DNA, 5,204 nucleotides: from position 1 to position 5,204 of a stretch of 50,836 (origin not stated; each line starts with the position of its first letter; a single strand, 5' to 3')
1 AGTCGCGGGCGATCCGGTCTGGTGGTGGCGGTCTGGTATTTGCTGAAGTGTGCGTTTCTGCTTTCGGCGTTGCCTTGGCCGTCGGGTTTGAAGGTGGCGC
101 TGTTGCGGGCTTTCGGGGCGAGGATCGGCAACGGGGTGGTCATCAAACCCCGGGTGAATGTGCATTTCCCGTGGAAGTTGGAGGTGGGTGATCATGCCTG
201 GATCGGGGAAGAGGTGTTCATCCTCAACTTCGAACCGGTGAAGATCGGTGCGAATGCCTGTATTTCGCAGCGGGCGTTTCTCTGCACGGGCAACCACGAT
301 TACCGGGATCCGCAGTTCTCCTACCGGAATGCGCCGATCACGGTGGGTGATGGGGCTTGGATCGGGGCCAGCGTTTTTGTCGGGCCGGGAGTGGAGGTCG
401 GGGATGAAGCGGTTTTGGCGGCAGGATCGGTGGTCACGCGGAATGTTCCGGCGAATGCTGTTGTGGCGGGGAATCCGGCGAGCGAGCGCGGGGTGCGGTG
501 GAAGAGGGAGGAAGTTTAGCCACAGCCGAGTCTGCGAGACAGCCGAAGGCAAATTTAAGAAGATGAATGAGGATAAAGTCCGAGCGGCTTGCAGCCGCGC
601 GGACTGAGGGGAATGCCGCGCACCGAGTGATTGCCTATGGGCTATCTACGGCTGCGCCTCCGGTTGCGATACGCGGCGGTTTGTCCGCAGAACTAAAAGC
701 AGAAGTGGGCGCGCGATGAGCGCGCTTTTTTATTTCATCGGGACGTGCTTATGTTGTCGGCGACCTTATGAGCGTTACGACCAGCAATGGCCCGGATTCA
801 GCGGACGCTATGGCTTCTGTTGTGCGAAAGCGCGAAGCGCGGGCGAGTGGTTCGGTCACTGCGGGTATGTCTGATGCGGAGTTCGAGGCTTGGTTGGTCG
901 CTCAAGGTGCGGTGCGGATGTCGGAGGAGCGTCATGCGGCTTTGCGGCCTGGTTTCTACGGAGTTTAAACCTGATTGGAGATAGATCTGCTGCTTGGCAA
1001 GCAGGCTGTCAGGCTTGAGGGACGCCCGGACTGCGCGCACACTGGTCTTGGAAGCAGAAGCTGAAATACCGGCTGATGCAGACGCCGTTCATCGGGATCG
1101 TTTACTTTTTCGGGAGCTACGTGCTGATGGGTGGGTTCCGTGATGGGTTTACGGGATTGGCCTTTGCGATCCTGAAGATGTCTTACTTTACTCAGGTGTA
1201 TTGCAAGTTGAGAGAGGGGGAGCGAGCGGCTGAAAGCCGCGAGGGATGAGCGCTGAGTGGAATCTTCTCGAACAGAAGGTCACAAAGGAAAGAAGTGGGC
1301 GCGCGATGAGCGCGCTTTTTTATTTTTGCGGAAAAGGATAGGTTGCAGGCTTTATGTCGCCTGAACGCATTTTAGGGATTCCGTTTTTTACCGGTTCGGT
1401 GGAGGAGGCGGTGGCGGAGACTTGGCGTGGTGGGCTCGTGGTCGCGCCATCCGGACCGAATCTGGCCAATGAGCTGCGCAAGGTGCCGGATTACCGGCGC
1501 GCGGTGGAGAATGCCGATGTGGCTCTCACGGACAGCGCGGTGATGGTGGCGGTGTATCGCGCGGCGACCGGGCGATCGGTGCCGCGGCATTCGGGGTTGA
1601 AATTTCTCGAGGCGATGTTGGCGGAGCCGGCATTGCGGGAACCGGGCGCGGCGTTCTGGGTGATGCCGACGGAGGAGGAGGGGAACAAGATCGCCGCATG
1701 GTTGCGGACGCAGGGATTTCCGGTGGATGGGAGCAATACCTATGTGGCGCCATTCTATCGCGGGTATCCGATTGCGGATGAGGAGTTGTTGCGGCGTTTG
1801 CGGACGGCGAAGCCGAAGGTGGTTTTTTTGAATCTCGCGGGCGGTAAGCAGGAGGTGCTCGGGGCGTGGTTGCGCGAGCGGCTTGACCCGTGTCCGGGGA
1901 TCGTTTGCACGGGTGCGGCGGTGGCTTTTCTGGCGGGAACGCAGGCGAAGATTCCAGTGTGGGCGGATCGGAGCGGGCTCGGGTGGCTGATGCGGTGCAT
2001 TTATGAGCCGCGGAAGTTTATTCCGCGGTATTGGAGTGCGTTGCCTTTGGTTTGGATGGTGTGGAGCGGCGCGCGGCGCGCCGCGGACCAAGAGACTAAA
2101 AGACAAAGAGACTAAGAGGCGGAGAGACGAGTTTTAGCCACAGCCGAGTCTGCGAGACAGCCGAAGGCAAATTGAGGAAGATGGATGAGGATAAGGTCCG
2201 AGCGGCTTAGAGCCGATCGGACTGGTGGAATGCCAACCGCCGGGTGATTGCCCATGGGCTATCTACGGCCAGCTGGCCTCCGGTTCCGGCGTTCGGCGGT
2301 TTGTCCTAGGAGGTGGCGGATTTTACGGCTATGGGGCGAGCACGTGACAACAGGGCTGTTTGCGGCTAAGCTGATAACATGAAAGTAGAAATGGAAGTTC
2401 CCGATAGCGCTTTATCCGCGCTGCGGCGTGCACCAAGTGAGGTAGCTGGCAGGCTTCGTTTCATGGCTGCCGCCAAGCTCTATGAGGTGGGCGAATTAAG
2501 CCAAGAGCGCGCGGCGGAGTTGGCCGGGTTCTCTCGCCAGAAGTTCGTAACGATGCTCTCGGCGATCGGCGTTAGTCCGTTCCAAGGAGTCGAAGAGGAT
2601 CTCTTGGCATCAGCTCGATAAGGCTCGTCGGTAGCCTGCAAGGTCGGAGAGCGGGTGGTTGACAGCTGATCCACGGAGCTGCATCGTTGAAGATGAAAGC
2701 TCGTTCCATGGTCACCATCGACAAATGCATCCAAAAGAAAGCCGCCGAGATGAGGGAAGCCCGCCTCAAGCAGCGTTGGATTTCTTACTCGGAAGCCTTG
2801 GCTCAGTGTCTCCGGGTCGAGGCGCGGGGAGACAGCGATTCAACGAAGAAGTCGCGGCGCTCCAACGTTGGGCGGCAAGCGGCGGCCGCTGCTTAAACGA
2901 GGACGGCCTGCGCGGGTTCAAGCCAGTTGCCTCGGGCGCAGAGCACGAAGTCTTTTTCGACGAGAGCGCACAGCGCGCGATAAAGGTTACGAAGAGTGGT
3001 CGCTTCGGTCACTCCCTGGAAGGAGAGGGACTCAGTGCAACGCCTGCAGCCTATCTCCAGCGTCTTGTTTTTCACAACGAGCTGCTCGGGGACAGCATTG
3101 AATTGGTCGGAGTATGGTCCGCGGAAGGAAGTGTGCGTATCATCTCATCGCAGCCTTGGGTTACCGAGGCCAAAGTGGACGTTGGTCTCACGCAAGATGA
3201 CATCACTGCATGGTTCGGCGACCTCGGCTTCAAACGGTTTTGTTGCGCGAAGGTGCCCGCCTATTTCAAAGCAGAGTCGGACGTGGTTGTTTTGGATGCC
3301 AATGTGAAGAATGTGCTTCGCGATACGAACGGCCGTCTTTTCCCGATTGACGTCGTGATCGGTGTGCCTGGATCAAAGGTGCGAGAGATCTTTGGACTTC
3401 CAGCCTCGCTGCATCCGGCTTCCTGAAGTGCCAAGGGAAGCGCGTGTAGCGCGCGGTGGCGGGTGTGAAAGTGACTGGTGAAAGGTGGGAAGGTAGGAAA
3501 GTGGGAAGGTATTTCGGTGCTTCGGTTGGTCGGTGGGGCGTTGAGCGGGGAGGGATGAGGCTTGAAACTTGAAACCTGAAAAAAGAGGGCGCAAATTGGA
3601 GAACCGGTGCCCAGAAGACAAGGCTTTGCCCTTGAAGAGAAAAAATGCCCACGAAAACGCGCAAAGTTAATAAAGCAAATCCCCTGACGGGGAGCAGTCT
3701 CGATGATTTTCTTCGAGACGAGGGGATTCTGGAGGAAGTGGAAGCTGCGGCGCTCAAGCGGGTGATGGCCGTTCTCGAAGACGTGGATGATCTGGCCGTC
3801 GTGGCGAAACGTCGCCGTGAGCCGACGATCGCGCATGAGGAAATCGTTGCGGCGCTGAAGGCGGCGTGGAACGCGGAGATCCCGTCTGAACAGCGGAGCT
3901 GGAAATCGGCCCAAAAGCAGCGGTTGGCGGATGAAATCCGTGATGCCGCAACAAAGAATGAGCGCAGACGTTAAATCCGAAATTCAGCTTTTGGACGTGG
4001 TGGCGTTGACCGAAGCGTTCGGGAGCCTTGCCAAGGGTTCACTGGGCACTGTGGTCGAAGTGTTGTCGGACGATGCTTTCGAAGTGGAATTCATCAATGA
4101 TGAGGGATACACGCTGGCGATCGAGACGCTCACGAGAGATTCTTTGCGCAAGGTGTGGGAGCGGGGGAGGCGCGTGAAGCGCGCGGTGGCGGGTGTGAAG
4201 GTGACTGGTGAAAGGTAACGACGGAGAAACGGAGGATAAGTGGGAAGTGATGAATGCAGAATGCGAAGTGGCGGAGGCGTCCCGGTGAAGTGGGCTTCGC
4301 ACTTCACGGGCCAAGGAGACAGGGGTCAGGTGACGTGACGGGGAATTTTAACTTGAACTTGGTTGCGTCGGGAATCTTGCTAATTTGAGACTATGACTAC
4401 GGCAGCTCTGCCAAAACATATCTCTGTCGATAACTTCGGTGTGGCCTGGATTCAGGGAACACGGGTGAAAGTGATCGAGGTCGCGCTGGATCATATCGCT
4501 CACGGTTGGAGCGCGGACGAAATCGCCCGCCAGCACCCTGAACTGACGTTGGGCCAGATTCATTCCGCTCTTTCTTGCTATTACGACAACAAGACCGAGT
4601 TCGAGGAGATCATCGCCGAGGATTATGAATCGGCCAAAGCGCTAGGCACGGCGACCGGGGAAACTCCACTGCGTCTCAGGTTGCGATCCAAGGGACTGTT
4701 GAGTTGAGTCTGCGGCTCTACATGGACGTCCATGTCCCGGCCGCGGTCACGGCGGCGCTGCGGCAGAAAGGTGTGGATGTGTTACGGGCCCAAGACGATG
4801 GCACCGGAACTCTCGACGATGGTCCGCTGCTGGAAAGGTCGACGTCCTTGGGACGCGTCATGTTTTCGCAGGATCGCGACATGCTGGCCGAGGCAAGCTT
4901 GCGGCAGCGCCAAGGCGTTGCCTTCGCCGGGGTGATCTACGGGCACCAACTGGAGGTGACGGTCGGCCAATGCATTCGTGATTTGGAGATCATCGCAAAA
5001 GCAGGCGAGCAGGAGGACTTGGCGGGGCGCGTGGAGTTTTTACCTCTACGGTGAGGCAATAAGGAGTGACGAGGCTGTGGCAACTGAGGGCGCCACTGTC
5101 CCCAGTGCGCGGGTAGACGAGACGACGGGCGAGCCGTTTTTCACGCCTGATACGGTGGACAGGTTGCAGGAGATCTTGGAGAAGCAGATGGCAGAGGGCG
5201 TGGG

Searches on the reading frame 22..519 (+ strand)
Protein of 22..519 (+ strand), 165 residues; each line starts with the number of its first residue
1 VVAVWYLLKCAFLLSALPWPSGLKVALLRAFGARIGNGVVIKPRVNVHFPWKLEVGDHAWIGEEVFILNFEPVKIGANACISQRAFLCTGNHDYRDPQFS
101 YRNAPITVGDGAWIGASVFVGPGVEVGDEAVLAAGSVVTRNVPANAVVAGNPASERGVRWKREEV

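Call 8: search_protein_families(library=pfam, proteins=[window:22-519:+], max_evalue=0.01)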
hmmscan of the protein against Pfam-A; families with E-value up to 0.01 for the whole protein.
window:22-519:+ (165 aa): 3 families
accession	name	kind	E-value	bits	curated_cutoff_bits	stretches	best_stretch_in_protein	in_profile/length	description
PF00132.30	Hexapep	-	1.8e-12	46.8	27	1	106-140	2-36/36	Bacterial transferase hexapeptide (six repeats)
PF14602.12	Hexapep_2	-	6.2e-09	35.9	27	1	105-140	1-34/34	Hexapeptide repeat of succinyl-transferase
PF25084.1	LbH_EIF2B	-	0.002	18.6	54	0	101-142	5-45/105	EIF2B subunit epsilon LbH domain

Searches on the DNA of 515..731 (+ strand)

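Call 72: search_dna_similar(query=window:515-731:+, collection=phages, mode=distant, max_evalue=0.01)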
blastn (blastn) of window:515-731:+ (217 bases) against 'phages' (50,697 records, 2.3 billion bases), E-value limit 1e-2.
No match.

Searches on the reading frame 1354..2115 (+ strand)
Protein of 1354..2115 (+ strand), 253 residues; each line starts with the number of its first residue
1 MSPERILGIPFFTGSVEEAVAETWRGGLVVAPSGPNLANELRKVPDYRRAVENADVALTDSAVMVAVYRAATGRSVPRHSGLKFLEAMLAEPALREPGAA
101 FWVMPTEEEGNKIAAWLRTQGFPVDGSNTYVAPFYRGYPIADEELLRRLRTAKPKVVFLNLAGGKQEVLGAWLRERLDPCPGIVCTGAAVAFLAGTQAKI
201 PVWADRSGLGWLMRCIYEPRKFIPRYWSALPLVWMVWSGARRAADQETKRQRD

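Call 8: search_protein_families(library=pfam, proteins=[window:1354-2115:+], max_evalue=0.01)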
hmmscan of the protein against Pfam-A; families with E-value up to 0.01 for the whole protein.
window:1354-2115:+ (253 aa): 1 family
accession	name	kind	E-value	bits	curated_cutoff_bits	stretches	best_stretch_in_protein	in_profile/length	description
PF03808.19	Glyco_tran_WecG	-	7.3e-25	88.1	27.4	1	54-226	1-168/168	Glycosyl transferase WecG/TagA/CpsF family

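Call 18: find_encoding_contigs(protein=window:1354-2115:+, flank=10000, max_places=10)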
Protein window:1354-2115:+ (253 aa): no gene with exactly this product is on record in the collection.
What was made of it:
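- Tried and rejected: An exact-protein look-up of the window's WecG found nothing on record (call 18).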

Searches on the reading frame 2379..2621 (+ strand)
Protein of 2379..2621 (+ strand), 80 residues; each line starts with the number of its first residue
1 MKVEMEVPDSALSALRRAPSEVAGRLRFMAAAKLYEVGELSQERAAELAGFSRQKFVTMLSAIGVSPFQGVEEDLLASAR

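Call 8: search_protein_families(library=pfam, proteins=[window:2379-2621:+], max_evalue=0.01)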
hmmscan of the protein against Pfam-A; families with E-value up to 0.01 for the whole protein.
window:2379-2621:+ (80 aa): 1 family
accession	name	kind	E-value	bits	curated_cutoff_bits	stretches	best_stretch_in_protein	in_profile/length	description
PF03683.19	UPF0175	-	7e-17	61.3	27.9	1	7-76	1-70/75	Uncharacterised protein family (UPF0175)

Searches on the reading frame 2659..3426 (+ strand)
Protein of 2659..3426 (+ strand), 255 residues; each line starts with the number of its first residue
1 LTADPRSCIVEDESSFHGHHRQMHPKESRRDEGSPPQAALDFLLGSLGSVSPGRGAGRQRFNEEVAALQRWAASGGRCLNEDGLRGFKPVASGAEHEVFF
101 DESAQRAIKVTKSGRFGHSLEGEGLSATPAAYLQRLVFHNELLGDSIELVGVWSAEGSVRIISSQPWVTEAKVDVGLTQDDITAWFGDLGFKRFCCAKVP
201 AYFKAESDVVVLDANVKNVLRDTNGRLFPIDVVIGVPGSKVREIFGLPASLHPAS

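Call 8: search_protein_families(library=pfam, proteins=[window:2659-3426:+], max_evalue=0.01)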
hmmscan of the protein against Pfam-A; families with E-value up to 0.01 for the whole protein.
window:2659-3426:+ (255 aa): 1 family
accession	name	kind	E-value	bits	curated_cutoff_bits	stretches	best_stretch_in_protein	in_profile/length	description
PF18762.7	Kinase-PolyVal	-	4.4e-11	43.5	27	1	63-234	3-156/160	Serine/Threonine/Tyrosine Kinase found in polyvalent proteins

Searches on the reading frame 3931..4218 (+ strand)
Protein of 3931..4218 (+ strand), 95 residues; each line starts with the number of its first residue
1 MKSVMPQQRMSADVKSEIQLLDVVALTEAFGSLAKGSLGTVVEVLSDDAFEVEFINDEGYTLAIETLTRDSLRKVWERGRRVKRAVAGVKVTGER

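Call 8: search_protein_families(library=pfam, proteins=[window:3931-4218:+], max_evalue=0.01)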
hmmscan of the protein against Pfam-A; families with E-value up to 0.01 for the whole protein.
window:3931-4218:+ (95 aa): 1 family
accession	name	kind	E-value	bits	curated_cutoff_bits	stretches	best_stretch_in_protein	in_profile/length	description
PF16277.11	DUF4926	-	1.7e-17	63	29.1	1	20-73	1-56/57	Domain of unknown function (DUF4926)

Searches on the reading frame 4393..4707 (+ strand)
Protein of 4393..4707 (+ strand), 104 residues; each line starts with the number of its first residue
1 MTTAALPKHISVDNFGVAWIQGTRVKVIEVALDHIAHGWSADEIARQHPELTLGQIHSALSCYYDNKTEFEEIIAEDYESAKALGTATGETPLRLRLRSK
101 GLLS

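Call 8: search_protein_families(library=pfam, proteins=[window:4393-4707:+], max_evalue=0.01)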
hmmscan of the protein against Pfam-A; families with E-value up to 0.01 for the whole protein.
window:4393-4707:+ (104 aa): 1 family
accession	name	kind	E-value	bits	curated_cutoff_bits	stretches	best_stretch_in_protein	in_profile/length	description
PF04255.20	DUF433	-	3.6e-12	46.4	23.6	1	15-61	9-54/56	Protein of unknown function (DUF433)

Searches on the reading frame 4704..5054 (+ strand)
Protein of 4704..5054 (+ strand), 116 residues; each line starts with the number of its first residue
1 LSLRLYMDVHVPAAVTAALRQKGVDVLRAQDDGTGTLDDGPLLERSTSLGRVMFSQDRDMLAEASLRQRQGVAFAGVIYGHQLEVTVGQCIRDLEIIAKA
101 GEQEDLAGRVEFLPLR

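Call 8: search_protein_families(library=pfam, proteins=[window:4704-5054:+], max_evalue=0.01)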
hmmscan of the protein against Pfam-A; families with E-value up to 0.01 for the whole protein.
window:4704-5054:+ (116 aa): 2 families
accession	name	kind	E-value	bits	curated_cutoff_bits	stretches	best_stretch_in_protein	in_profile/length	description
PF18480.7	DUF5615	-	3e-08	33.9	23.8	1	4-78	2-73/110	Domain of unknown function (DUF5615)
PF01927.22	Mut7-C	-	0.003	18.1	23.3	1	4-72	2-62/146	Mut7-C RNAse domain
